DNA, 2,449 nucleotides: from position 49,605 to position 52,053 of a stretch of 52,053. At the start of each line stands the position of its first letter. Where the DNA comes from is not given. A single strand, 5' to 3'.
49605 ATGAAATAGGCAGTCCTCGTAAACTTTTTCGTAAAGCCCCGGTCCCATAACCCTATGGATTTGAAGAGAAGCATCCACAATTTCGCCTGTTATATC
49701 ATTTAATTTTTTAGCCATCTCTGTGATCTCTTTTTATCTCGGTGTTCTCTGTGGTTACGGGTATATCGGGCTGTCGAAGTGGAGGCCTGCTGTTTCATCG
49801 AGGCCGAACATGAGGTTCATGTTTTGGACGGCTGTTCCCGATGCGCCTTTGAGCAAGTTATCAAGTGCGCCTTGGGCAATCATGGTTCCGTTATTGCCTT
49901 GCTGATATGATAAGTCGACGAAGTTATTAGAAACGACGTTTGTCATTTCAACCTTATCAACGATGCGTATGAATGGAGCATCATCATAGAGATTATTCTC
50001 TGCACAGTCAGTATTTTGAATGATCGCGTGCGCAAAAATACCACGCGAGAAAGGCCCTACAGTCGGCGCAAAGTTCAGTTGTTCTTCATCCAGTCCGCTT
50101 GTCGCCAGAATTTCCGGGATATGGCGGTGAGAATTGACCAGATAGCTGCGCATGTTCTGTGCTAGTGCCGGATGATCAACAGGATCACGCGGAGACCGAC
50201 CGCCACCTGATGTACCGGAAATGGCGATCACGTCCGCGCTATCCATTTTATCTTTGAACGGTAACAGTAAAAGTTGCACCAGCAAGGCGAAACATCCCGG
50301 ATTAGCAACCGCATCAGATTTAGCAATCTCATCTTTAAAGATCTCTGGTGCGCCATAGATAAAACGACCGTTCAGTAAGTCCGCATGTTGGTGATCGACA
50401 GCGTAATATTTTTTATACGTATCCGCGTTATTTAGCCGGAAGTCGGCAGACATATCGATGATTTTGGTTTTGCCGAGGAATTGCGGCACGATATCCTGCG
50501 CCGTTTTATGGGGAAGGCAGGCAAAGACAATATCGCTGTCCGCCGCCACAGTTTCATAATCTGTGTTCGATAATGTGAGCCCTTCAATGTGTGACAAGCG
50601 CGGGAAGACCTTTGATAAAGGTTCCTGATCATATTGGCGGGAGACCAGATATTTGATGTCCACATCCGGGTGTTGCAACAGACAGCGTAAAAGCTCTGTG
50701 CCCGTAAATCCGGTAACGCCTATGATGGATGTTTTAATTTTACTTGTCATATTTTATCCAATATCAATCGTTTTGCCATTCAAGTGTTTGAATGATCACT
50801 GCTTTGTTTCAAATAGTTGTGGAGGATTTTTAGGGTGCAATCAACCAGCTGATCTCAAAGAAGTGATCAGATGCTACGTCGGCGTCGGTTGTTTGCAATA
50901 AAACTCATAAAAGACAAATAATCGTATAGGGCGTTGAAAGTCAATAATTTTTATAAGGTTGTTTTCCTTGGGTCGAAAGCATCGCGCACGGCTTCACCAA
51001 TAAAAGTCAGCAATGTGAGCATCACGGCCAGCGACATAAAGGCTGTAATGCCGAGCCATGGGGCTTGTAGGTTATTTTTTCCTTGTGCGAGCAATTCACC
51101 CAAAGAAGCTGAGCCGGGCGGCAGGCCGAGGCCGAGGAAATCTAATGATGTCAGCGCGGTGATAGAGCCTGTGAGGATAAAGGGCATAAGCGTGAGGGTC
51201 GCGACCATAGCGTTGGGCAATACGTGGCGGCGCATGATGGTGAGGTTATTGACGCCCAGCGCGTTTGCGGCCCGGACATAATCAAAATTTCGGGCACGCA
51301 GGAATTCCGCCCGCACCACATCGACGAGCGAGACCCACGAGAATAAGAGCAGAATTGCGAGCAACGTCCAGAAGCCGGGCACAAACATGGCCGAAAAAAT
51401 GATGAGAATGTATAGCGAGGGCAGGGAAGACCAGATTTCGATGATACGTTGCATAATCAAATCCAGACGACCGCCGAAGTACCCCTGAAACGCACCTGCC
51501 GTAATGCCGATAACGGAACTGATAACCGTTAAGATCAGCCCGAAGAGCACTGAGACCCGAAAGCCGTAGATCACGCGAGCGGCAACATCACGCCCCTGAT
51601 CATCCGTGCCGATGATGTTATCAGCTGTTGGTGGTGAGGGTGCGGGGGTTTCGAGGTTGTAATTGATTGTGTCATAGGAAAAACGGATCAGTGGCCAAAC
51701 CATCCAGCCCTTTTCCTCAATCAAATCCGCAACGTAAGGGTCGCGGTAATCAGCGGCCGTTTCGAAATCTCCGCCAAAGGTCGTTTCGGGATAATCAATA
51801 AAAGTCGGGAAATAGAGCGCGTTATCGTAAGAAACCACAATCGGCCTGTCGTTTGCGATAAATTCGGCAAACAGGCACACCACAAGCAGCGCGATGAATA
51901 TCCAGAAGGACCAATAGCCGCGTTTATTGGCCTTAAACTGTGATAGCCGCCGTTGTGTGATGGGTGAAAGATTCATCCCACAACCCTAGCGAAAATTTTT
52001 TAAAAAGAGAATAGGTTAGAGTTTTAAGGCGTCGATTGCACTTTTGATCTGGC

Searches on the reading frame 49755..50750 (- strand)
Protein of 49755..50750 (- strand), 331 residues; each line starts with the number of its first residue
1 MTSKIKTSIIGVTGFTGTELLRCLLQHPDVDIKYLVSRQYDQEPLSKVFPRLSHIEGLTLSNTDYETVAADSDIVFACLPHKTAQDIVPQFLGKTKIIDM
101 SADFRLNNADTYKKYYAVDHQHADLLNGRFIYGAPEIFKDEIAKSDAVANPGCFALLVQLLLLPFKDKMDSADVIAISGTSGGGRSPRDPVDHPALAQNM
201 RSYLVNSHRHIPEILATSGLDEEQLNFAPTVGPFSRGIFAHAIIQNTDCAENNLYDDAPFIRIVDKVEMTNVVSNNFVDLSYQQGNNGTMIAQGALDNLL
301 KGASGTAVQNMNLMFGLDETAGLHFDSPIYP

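Call 100: search_protein_families(library=pfam, proteins=[window:49755-50750:-], max_evalue=0.001)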
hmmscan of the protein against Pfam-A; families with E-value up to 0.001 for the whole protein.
window:49755-50750:- (331 aa): 3 families
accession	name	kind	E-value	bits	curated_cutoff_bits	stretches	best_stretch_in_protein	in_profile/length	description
PF22698.1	Semialdhyde_dhC_1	-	2.2e-25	89.8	27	1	153-298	1-165/165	Semialdehyde dehydrogenase, dimerisation domain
PF01118.30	Semialdhyde_dh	-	3.3e-25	89.3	26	1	7-144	2-120/121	Semialdehyde dehydrogenase, NAD binding domain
PF13460.12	NAD_binding_10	-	0.00067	20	27.2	0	11-84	1-73/184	NAD(P)H-binding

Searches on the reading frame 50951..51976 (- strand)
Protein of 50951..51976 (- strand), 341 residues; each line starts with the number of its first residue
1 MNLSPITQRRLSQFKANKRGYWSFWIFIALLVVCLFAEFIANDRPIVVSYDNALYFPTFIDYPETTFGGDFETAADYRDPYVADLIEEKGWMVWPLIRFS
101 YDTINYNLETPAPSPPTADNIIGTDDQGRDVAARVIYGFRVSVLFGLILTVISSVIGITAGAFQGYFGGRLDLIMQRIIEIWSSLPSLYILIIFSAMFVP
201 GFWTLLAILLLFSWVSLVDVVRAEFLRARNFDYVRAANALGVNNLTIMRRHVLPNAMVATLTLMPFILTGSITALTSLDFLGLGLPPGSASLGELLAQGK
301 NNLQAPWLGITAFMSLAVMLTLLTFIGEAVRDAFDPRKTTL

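Call 100: search_protein_families(library=pfam, proteins=[window:50951-51976:-], max_evalue=0.001)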
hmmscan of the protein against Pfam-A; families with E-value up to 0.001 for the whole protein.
window:50951-51976:- (341 aa): 2 families
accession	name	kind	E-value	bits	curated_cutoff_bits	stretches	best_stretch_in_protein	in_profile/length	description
PF00528.27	BPD_transp_1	-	6.8e-30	104.6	26.4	1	157-338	1-182/184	Binding-protein-dependent transport system inner membrane component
PF12911.12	OppC_N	-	7.9e-06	26.1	23.9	1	8-45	4-41/53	N-terminal TM domain of oligopeptide transport permease C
